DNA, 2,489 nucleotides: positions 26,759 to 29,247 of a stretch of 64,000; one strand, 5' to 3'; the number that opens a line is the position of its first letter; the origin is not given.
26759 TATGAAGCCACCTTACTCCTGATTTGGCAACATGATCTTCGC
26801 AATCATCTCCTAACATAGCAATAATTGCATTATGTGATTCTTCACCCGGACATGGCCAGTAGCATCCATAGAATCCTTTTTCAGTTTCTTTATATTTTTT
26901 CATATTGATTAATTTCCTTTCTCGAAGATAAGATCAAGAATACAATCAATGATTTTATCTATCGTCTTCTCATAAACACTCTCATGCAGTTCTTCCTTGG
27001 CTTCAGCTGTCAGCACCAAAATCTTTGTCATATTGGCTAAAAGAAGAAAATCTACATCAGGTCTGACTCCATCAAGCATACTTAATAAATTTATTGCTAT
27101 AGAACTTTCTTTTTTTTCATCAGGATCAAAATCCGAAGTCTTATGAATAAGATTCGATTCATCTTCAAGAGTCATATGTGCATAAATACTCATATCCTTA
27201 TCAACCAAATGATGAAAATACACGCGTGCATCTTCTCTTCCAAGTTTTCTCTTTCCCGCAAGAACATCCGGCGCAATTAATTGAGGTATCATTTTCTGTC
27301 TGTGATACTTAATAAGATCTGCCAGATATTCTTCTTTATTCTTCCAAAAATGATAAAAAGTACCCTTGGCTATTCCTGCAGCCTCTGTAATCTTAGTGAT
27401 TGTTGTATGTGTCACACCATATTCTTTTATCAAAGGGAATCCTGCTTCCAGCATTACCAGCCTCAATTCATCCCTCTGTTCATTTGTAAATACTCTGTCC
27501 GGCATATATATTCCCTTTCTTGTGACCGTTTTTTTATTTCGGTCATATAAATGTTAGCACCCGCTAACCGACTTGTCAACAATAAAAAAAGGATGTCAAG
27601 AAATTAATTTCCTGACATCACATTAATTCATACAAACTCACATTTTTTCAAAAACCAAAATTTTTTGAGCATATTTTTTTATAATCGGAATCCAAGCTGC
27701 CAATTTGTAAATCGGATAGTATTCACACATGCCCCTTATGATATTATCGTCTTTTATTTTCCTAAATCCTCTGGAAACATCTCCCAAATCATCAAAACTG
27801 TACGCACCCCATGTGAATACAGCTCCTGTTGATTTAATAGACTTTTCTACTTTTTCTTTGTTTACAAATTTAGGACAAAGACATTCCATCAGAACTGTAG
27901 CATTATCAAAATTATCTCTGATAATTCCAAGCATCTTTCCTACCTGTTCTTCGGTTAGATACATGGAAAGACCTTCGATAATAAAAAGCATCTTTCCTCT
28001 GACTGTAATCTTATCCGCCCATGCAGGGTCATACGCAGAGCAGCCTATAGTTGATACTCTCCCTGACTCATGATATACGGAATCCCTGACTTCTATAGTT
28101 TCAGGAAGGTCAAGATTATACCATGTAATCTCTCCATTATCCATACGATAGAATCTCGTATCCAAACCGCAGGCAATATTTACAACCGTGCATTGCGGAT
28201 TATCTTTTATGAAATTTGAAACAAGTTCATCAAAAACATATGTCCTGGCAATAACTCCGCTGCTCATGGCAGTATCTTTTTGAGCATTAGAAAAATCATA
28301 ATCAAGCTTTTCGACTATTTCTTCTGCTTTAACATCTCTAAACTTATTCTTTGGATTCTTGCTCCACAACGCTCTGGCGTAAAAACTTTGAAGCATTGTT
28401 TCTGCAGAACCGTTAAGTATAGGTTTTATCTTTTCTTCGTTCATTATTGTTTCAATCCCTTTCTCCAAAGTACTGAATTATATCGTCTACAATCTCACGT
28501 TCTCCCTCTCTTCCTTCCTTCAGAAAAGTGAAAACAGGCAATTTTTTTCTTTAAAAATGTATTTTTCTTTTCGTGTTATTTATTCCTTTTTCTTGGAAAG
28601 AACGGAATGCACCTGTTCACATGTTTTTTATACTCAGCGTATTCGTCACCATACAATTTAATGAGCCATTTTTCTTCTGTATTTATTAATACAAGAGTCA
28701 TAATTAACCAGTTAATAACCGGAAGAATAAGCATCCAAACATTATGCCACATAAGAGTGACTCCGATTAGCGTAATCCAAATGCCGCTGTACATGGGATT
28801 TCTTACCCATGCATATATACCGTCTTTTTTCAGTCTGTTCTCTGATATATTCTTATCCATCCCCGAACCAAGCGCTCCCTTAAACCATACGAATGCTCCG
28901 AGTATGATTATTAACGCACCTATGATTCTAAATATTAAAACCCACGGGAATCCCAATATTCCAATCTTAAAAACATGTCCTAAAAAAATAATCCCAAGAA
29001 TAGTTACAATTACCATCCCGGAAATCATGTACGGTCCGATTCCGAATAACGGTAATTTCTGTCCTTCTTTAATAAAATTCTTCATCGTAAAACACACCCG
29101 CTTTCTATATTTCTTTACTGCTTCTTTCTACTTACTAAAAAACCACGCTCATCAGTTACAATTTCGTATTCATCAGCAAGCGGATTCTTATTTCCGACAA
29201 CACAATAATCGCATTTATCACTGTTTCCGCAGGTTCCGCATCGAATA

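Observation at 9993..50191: NRPS-free, multiplied equibactin/Mpt-like uptake modules with a processing-enzyme toolkit: candidate xenosiderophore capture system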

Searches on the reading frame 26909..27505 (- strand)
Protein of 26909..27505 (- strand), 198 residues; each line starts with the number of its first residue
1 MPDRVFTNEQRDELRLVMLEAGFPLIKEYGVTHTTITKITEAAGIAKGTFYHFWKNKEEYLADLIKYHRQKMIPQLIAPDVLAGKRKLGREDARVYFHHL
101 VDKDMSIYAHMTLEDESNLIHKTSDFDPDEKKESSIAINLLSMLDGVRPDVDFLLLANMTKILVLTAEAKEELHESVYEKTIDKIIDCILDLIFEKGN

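Call 4: search_protein_families(library=pfam, proteins=[window:26909-27505:-], max_evalue=0.01)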
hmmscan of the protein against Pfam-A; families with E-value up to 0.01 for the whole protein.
window:26909-27505:- (198 aa): 1 family
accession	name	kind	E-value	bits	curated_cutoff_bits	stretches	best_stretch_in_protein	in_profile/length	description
PF00440.29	TetR_N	-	9.2e-10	38.6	24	1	19-59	2-42/47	Bacterial regulatory proteins, tetR family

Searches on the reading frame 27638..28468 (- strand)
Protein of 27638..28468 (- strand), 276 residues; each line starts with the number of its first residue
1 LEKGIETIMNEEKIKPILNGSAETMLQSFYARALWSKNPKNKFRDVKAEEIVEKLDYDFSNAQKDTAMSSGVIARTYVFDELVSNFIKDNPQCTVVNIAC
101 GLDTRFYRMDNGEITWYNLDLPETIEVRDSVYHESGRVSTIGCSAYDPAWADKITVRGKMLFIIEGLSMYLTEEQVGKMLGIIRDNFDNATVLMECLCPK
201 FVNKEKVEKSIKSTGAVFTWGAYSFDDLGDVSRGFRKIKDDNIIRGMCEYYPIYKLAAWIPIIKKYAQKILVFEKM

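Call 4: search_protein_families(library=pfam, proteins=[window:27638-28468:-], max_evalue=0.01)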
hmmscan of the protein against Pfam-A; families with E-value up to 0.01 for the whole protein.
window:27638-28468:- (276 aa): 1 family
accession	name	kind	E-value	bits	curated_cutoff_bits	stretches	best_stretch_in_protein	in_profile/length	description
PF04072.20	LCM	-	1.2e-18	68.1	22.3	1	25-181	19-184/187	Leucine carboxyl methyltransferase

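Call 23: search_protein_families(library=ncbifam, proteins=[window:27638-28468:-], max_evalue=0.001)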
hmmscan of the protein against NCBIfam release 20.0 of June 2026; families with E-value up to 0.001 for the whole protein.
window:27638-28468:- (276 aa): 1 family
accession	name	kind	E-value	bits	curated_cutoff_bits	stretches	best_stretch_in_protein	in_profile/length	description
TIGR00027.1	mthyl_TIGR00027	subfamily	9.4e-17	61.3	93.55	1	29-204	8-201/259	SAM-dependent methyltransferase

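Call 38: search_solved_structures(query=window:27638-28468:-, max_evalue=0.001)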
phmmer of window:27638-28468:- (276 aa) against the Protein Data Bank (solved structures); distinct sequences matched with E-value up to 0.001: 4.
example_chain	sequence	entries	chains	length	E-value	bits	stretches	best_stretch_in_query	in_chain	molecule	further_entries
2ob1_A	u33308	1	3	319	1.6e-05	27.6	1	67-230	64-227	Leucine carboxyl methyltransferase 1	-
2ob2_A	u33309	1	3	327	1.6e-05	27.6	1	67-230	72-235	Leucine carboxyl methyltransferase 1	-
1rjd_A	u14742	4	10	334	1.6e-05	27.6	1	67-230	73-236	carboxy methyl transferase for protein phosphatase 2A catalytic subunit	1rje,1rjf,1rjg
3o7w_A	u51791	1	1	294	0.00082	22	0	60-122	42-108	Leucine carboxyl methyltransferase 1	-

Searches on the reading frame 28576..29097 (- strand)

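Call 4: search_protein_families(library=pfam, proteins=[window:28576-29097:-], max_evalue=0.01)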
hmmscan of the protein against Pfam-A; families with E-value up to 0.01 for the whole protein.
window:28576-29097:- (173 aa): 2 families
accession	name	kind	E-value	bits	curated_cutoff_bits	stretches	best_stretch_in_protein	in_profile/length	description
PF04191.18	PEMT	-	1.4e-13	51.6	25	1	65-151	23-104/105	Phospholipid methyltransferase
PF04140.19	ICMT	-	2.5e-07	31.4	24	1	85-146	31-94/95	Isoprenylcysteine carboxyl methyltransferase (ICMT) family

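Call 23: search_protein_families(library=ncbifam, proteins=[window:28576-29097:-], max_evalue=0.001)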
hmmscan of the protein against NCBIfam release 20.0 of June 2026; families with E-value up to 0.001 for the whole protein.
window:28576-29097:- (173 aa): 3 families
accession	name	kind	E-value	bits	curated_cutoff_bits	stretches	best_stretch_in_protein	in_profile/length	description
NF040696.1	isopcys_mtase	equivalog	7.1e-16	58.6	160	1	25-166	47-189/190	protein-S-isoprenylcysteine O-methyltransferase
NF045656.1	MeththiolMtaseMddA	equivalog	3.7e-09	36.2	270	1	51-165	129-238/238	methanethiol S-methyltransferase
TIGR04571.1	LmtA_Leptospira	exception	4e-08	33.3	325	1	84-167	83-166/252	lipid A Kdo2 1-phosphate O-methyltransferase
